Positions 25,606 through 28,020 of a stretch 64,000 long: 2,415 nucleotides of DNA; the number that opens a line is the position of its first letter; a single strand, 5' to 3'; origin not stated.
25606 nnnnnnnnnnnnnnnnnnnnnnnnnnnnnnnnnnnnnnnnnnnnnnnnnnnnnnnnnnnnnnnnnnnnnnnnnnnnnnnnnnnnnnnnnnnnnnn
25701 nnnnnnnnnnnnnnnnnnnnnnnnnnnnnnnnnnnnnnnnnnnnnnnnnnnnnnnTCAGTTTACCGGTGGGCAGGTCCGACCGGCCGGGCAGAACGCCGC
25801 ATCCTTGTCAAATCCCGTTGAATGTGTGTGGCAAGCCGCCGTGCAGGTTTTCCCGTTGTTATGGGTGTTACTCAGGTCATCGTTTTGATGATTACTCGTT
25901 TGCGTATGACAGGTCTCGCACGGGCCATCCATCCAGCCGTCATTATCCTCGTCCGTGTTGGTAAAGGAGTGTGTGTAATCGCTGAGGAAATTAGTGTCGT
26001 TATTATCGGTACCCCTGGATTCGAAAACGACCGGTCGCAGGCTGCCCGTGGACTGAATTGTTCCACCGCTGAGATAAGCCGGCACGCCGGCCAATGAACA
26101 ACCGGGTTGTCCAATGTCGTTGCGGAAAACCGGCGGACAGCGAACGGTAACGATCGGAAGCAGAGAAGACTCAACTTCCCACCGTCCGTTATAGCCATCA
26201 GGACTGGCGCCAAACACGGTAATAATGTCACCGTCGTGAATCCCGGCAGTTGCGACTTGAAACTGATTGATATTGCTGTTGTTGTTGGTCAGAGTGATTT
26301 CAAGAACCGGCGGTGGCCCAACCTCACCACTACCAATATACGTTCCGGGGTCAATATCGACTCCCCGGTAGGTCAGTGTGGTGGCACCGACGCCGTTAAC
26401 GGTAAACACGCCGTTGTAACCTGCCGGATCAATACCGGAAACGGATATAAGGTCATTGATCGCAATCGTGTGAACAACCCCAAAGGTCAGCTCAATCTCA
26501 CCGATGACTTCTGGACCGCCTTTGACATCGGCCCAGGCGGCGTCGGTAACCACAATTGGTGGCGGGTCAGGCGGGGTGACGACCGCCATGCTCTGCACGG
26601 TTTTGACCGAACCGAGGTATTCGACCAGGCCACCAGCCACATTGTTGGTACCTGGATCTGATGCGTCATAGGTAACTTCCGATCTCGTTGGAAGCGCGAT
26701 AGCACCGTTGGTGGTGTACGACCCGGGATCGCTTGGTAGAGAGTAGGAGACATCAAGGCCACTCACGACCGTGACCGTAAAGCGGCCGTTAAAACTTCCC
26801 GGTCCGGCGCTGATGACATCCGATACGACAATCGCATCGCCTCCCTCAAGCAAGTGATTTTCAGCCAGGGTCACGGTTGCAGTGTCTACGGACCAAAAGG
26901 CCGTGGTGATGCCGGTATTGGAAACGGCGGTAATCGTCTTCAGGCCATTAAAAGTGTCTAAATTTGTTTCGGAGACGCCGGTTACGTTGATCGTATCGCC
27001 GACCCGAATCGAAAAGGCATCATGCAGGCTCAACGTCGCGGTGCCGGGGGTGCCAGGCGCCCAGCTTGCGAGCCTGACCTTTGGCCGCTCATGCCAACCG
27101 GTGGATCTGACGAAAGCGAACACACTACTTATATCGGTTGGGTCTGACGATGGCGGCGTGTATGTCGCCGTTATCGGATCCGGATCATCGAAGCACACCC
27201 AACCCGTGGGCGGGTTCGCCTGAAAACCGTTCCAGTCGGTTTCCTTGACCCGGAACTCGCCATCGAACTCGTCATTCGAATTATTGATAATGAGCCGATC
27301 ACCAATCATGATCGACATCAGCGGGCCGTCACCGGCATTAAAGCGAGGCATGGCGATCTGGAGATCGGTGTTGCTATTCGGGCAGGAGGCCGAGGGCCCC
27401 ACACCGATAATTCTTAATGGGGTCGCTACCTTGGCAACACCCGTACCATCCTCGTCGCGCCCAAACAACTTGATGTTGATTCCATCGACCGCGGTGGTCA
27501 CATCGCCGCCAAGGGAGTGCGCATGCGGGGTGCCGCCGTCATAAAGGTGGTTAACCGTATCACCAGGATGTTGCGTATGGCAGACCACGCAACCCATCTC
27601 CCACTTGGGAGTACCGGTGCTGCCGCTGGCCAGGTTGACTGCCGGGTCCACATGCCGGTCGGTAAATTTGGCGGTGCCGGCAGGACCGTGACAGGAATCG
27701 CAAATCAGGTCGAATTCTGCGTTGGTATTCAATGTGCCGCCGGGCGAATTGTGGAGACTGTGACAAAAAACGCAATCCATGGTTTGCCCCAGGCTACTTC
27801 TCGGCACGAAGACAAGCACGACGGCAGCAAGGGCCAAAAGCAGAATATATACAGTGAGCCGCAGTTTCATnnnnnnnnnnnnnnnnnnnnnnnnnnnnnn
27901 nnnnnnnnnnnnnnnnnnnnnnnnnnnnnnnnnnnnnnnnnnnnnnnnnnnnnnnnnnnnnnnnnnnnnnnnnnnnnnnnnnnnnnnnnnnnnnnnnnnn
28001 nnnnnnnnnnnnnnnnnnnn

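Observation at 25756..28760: NHL propeller translationally coupled to a multihaem cytochrome built around five small beta-module repeats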

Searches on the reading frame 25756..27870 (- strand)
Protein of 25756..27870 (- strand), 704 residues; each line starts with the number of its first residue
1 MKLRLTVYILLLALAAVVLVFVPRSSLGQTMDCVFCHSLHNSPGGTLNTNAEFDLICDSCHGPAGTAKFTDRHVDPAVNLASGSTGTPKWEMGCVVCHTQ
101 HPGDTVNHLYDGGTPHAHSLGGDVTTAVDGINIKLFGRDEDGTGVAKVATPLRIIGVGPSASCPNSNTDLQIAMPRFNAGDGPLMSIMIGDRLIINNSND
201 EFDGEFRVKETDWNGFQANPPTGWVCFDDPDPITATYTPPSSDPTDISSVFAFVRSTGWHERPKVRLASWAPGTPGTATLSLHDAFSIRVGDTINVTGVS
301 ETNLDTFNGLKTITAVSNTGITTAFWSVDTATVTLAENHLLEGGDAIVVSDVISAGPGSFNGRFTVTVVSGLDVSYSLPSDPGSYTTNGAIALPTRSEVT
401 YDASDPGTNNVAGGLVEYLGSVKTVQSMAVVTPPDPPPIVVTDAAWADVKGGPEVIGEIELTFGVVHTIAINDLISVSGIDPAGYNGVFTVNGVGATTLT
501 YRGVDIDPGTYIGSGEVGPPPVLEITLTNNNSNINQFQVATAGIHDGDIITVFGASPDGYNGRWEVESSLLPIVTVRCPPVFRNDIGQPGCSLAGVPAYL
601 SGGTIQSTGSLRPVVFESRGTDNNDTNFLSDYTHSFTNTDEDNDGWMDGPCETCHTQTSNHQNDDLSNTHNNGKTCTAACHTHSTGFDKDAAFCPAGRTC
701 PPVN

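Call 3: search_protein_families(library=pfam, proteins=[window:25756-27870:-], max_evalue=1)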
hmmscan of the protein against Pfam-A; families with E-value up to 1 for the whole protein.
window:25756-27870:- (704 aa): 1 family
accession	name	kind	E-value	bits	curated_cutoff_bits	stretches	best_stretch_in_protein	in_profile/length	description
PF09699.15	Paired_CXXCH_1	-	0.41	10.8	20.6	1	31-63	7-38/41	Doubled CXXCH motif (Paired_CXXCH_1)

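Call 4: search_protein_families(library=ncbifam, proteins=[window:25756-27870:-], max_evalue=1)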
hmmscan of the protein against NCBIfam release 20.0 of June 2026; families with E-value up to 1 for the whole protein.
window:25756-27870:- (704 aa): 2 families
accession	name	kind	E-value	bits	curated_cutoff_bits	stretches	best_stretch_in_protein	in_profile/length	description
TIGR03508.1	decahem_SO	subfamily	0.00017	21.1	192.2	1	30-103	189-253/258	DmsE family decaheme c-type cytochrome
TIGR03153.1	cytochr_NrfH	equivalog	0.039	14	134.2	1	8-68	4-66/138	cytochrome c nitrite reductase small subunit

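Call 6: find_homologous_proteins(query=window:25756-27870:-, max_evalue=0.001)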
Query window:25756-27870:- (704 aa): 30 proteins with E <= 0.001 among 8000 candidates.
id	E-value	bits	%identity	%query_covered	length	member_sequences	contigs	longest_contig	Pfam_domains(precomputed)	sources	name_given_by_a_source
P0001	0.0e+0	1625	100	100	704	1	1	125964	-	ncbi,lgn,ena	-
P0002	0.0e+0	1160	72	97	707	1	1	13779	-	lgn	-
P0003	0.0e+0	1140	70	100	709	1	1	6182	-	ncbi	-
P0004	0.0e+0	1110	70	100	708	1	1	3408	-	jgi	jgi:hypothetical protein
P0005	0.0e+0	1096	69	100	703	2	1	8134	-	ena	-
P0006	0.0e+0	1018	65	100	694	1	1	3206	-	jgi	jgi:hypothetical protein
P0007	5.0e-286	969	61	100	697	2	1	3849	-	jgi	-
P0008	9.7e-284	961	62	100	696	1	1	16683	-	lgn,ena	-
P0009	6.1e-279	945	60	100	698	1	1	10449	-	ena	-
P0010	2.5e-278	943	62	98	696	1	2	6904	-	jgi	jgi:hypothetical protein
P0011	1.6e-274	931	61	100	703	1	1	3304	-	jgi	-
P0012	5.2e-274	929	61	100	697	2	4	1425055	-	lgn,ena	-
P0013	2.4e-273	927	61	100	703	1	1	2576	-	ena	-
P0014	1.3e-272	924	59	100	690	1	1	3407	-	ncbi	ncbi:MAG: hypothetical protein V3R81_15035 [Gammaproteobacteria bacterium]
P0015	4.0e-270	916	60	100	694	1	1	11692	-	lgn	-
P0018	2.7e-261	887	58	100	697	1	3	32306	-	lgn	-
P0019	6.5e-260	882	61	84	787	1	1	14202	-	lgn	-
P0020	7.5e-245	833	55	100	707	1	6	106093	-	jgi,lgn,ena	-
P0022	5.4e-219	747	49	98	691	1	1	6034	-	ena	-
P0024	5.8e-152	526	61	60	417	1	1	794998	PF09699.16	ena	-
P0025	9.9e-136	472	62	51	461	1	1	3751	PF09699.16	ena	-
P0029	1.0e-13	68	41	14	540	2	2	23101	PF09699.16,PF14537.12,PF03264.20,PF14522.12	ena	-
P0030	9.2e-12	62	43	10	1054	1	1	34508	PF09699.16,PF14537.12,PF14522.12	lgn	-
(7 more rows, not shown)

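Call 10: find_encoding_contigs(protein=P0012, flank=10000, max_places=3)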
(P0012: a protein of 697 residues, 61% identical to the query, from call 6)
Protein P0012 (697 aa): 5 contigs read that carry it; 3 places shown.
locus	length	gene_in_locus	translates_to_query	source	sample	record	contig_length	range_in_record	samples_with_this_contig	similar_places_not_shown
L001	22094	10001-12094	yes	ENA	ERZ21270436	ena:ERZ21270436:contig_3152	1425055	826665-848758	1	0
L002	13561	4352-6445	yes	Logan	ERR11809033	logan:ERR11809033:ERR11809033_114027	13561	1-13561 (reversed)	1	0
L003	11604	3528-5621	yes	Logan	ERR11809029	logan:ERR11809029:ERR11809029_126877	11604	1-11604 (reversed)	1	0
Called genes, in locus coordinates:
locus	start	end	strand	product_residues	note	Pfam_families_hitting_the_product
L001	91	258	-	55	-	-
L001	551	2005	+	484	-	PF13519:VWA_2 (weak)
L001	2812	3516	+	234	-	-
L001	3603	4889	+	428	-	PF04326:SLFN_AlbA_2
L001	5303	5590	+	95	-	-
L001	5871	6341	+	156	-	-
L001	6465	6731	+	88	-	-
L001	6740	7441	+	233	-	PF00072:Response_reg, PF00486:Trans_reg_C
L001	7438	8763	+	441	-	PF26769:HAMP_PhoQ, PF02518:HATPase_c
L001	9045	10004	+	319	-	PF01436:NHL (weak), PF17170:DUF5128 (weak)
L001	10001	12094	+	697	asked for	-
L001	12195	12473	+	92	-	-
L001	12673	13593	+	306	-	PF03372:Exo_endo_phos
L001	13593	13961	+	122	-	PF17263:DUF5329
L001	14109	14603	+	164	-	PF13527:Acetyltransf_9, PF00583:Acetyltransf_1, PF13673:Acetyltransf_10 (faint), PF13508:Acetyltransf_7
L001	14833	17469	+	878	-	PF00497:SBP_bac_3, PF00989:PAS, PF08448:PAS_4, PF08447:PAS_3, PF13426:PAS_9, PF00990:GGDEF, PF00563:EAL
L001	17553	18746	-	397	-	PF00109:ketoacyl-synt, PF02801:Ketoacyl-synt_C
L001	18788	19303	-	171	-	PF07977:FabA, PF22818:ApeI-like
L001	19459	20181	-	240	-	PF00149:Metallophos, PF12850:Metallophos_2 (faint)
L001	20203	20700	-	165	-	PF00160:Pro_isomerase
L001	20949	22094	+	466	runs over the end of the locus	PF01406:tRNA-synt_1e, PF01921:tRNA-synt_1f (faint), PF09334:tRNA-synt_1g (weak), PF09190:DALR_2, PF23493:CysS_C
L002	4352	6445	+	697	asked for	-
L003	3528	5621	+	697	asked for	-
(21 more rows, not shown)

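Call 11: find_encoding_contigs(protein=P0020, flank=8000, max_places=2)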
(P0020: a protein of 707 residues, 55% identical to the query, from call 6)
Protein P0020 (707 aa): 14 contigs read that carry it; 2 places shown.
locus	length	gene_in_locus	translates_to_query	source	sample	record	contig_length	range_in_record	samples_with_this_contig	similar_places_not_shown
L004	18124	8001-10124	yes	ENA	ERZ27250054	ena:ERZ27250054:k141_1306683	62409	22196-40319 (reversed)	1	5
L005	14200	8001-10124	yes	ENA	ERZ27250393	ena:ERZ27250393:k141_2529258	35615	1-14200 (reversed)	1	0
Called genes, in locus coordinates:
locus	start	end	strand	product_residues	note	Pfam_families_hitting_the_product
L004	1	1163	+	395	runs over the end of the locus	PF17170:DUF5128 (faint), PF01436:NHL (faint), PF08450:SGL (faint)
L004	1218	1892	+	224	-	PF22113:Mtrc-MtrF_II-IV_dom (weak), PF14522:Cytochrome_C7 (faint), PF14537:Cytochrom_c3_2 (weak), PF09699:Paired_CXXCH_1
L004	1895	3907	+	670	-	-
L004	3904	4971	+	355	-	PF25021:TEN_NHL (faint), PF08450:SGL (faint), PF17170:DUF5128 (faint), PF01436:NHL (weak)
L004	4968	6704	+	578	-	PF14522:Cytochrome_C7 (faint), PF14537:Cytochrom_c3_2 (faint), PF22678:Cytochrom_c_NrfB-like (faint), PF09699:Paired_CXXCH_1, PF22113:Mtrc-MtrF_II-IV_dom (weak)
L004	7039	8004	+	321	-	PF01436:NHL (faint), PF17170:DUF5128 (faint)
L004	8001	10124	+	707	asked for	-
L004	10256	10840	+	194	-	PF00034:Cytochrom_C (faint), PF13442:Cytochrome_CBB3 (faint)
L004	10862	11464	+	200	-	-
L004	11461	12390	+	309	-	PF13247:Fer4_11, PF00037:Fer4 (weak), PF12797:Fer4_2 (weak), PF12837:Fer4_6 (weak), PF13237:Fer4_10, PF12838:Fer4_7 (weak), PF13187:Fer4_9 (weak), PF13247:Fer4_11 (weak)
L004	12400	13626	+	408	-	PF03916:NrfD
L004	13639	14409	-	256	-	PF14522:Cytochrome_C7 (weak)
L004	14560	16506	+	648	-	PF02085:Cytochrom_CIII (faint), PF09699:Paired_CXXCH_1 (faint), PF14522:Cytochrome_C7 (faint), PF14537:Cytochrom_c3_2 (faint), PF22113:Mtrc-MtrF_II-IV_dom (faint)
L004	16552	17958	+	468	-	PF03264:Cytochrom_NNT (weak)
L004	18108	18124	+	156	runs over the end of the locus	PF09699:Paired_CXXCH_1 (faint), PF14537:Cytochrom_c3_2 (weak)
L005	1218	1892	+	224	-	PF22113:Mtrc-MtrF_II-IV_dom (weak), PF14522:Cytochrome_C7 (faint), PF14537:Cytochrom_c3_2 (weak), PF09699:Paired_CXXCH_1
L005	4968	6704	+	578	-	PF14522:Cytochrome_C7 (faint), PF14537:Cytochrom_c3_2 (faint), PF22678:Cytochrom_c_NrfB-like (faint), PF09699:Paired_CXXCH_1, PF22113:Mtrc-MtrF_II-IV_dom (weak)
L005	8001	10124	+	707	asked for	-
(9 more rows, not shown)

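Call 12: find_encoding_contigs(protein=P0018, flank=8000, max_places=2)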
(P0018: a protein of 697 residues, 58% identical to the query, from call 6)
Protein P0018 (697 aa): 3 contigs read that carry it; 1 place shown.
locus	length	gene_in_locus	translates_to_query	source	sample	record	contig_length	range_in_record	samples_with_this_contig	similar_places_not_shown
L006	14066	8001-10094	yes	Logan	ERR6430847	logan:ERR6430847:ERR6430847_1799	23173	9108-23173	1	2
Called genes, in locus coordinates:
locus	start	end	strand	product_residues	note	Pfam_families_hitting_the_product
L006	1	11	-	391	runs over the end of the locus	PF04347:FliO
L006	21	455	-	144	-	PF28396:SepQ_C (weak), PF01052:FliMN_C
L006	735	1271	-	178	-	PF03748:FliL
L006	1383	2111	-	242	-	PF13677:MotB_plug, PF00691:OmpA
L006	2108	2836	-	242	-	PF00691:OmpA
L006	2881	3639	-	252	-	PF01618:MotA_ExbB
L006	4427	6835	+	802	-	PF09371:Tex_N, PF22706:Tex_central_region, PF16921:Tex_YqgF, PF14635:HHH_7, PF12836:HHH_3, PF17674:HHH_9, PF00575:S1, PF23459:S1_RRP5, +1 more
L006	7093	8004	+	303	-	PF01436:NHL (faint), PF17170:DUF5128 (faint)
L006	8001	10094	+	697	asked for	-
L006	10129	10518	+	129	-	-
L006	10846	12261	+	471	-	PF17170:DUF5128 (faint), PF01436:NHL (weak)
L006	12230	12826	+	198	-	PF02085:Cytochrom_CIII (faint), PF22113:Mtrc-MtrF_II-IV_dom (faint), PF09699:Paired_CXXCH_1, PF14522:Cytochrome_C7 (faint), PF14537:Cytochrom_c3_2 (faint), PF09699:Paired_CXXCH_1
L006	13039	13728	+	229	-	PF14522:Cytochrome_C7 (faint), PF14537:Cytochrom_c3_2 (faint), PF09699:Paired_CXXCH_1 (faint)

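Call 13: find_encoding_contigs(protein=P0008, flank=8000, max_places=2)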
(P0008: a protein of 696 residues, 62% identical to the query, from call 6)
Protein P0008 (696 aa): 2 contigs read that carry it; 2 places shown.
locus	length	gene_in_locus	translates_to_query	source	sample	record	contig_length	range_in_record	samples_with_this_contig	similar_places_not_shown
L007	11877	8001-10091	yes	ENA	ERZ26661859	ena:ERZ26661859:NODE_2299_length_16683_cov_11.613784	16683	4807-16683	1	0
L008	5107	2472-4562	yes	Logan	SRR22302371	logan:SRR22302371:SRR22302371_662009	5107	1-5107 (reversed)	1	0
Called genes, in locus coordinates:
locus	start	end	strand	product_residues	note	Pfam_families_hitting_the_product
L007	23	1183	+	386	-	PF17170:DUF5128 (faint), PF01436:NHL (faint)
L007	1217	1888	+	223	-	PF22113:Mtrc-MtrF_II-IV_dom (faint), PF14522:Cytochrome_C7 (faint), PF14537:Cytochrom_c3_2 (weak), PF09699:Paired_CXXCH_1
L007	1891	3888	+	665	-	-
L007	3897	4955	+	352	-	PF01731:Arylesterase (faint), PF25021:TEN_NHL (faint), PF01436:NHL (faint), PF08450:SGL (faint), PF17170:DUF5128 (weak)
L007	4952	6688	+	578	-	PF14522:Cytochrome_C7 (faint), PF14537:Cytochrom_c3_2 (faint), PF09699:Paired_CXXCH_1, PF22113:Mtrc-MtrF_II-IV_dom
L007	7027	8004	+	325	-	PF01436:NHL (faint), PF17170:DUF5128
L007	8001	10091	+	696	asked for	-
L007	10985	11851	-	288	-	PF12834:Phage_int_SAM_2, PF12835:Integrase_1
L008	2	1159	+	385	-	?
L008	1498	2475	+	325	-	PF01436:NHL (faint), PF17170:DUF5128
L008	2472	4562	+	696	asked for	-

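Call 14: find_encoding_contigs(protein=P0001, flank=10000, max_places=3)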
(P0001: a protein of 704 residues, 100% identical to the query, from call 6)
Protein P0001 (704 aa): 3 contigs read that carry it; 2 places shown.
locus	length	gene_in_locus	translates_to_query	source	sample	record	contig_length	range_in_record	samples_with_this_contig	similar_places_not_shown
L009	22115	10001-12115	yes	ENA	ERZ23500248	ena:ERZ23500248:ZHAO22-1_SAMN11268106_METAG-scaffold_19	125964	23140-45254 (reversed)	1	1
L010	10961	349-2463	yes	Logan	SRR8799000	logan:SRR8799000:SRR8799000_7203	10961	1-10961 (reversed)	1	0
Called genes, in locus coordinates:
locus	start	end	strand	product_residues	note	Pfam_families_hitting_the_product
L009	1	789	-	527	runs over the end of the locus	PF12569:NatA_aux_su (faint), PF13428:TPR_14 (faint), PF00515:TPR_1 (faint), PF07719:TPR_2 (faint), PF13174:TPR_6 (faint), PF13181:TPR_8 (faint), PF00685:Sulfotransfer_1, PF13469:Sulfotransfer_3, +1 more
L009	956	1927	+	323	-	PF08241:Methyltransf_11, PF13649:Methyltransf_25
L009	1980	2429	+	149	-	PF16108:DUF4826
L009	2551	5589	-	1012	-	PF07715:Plug, PF00593:TonB_dep_Rec_b-barrel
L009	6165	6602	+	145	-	PF05099:TerB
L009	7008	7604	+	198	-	PF01553:Acyltransferase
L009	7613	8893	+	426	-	PF07690:MFS_1, PF00083:Sugar_tr, PF03137:OATP (weak)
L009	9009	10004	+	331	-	PF01436:NHL (faint), PF17170:DUF5128 (weak)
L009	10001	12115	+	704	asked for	-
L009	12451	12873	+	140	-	-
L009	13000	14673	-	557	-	PF11737:DUF3300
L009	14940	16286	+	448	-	PF02812:ELFV_dehydrog_N, PF00208:ELFV_dehydrog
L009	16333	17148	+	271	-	PF00378:ECH_1, PF16113:ECH_2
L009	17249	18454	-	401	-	PF00108:Thiolase_N, PF02803:Thiolase_C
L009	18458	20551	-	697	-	PF00378:ECH_1, PF16113:ECH_2, PF02737:3HCDH_N, PF00725:3HCDH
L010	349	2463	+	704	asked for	-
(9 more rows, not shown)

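Call 18: predict_structure(alignment_id=A1)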
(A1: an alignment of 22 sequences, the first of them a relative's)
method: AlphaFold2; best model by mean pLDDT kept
length: 704 residues; sequences in the alignment: 22
mean_pLDDT: 48.5   pTM: 0.29
mean pLDDT of the five models: 48.5, 47.8, 44.4, 43.2, 42.9
residues with pLDDT >= 90: 1; 70-90: 124; 50-70: 225; < 50: 354
segments of 3 or more residues with pLDDT < 50: 22-152, 175-192, 196-202, 229-262, 393-395, 418-428, 450-455, 529-545, 579-592, 605-704
pLDDT, mean of each block of 10 residues (from residue 1): 66 72 32 29 29 32 26 26 27 21 24 28 30 24 29 54 62 43 38 47 52 54 58 39 34 33 65 66 56 66 72 61 68 66 65 55 74 76 57 56 70 56 39 64 76 59 82 73 74 83 72 74 55 32 48 58 58 56 30 51 45 25 29 24 28 25 24 24 26 36 29
secondary structure, 60 per line:
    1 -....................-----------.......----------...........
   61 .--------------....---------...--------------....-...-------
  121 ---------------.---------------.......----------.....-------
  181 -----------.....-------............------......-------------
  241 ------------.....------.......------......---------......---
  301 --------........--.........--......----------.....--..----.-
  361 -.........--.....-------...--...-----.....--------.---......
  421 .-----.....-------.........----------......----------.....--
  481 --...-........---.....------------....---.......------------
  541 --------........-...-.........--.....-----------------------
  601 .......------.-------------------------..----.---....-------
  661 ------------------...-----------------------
elements in order (helices of 4 or more, strands of 3 or more residues): H2-21 H33-39 H50-61 H76-79 H106-109 E152-158 E169-173 E192-196 E204-215 E222-227 E253-257 E264-270 E277-282 E292-297 E309-316 E319-327 E330-335 E346-350 E362-370 E373-377 E385-387 E390-392 E398-402 E415-421 E427-431 E439-447 E458-463 E474-478 E487-494 E498-502 E515-518 E522-528 E549-556 E562-570 E573-577 E601-607 H650-653

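Call 19: search_protein_representatives(alignment_id=A1)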
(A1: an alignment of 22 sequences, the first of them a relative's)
Query: 22 sequences, 695 profile positions. Proteins with E-value up to 0.001 (for the whole library): 682; up to 1e-10: 116; up to 1e-30: 19. The best 150 are listed.
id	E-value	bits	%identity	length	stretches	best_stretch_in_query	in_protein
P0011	0.0e+00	1346.6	-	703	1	1-695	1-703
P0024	2.7e-213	726.7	-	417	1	1-403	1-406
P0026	8.1e-146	503.6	-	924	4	25-308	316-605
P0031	1.7e-118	413.3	-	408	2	1-305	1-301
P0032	8.3e-118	411.1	-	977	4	380-688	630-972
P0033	2.9e-110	386.1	-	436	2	381-688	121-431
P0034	2.7e-101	356.5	-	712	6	543-694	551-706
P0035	1.6e-95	337.4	-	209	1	411-619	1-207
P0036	3.3e-93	329.7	-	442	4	519-695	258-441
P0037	5.9e-82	292.6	-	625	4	531-694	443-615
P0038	9.2e-79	282.0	-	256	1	449-687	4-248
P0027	1.2e-73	265.1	-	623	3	30-307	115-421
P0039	1.9e-55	204.9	-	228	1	4-210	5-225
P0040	5.1e-55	203.5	-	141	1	559-693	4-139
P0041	1.3e-42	162.5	-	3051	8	301-371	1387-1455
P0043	1.0e-38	149.7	-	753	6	303-377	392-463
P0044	9.3e-37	143.2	-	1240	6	302-377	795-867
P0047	1.2e-29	119.7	-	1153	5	275-370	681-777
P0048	1.3e-29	119.6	-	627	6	305-388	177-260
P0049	1.6e-28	115.9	-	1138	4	307-503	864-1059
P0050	3.4e-28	114.9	-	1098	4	306-503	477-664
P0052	2.8e-26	108.6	-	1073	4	303-377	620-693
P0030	7.5e-26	107.1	-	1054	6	300-378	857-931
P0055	1.4e-24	102.9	-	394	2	602-686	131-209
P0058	1.7e-23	99.3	-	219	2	599-680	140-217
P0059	2.0e-23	99.1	-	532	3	300-510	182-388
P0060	2.2e-23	98.9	-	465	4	302-378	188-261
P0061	3.1e-23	98.5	-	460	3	602-685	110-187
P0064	1.1e-22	96.7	-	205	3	602-680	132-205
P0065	5.5e-22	94.3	-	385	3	303-380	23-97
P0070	9.6e-21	90.2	-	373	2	300-505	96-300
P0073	3.8e-19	85.0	-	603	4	600-687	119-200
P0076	2.1e-18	82.5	-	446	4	602-678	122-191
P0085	9.2e-17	77.1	-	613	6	600-689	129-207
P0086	1.0e-16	77.0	-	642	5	602-682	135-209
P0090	4.9e-16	74.7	-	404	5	471-561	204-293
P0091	6.6e-16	74.2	-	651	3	601-686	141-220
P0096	1.0e-14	70.3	-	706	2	601-686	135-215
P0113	5.6e-13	64.6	-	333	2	308-504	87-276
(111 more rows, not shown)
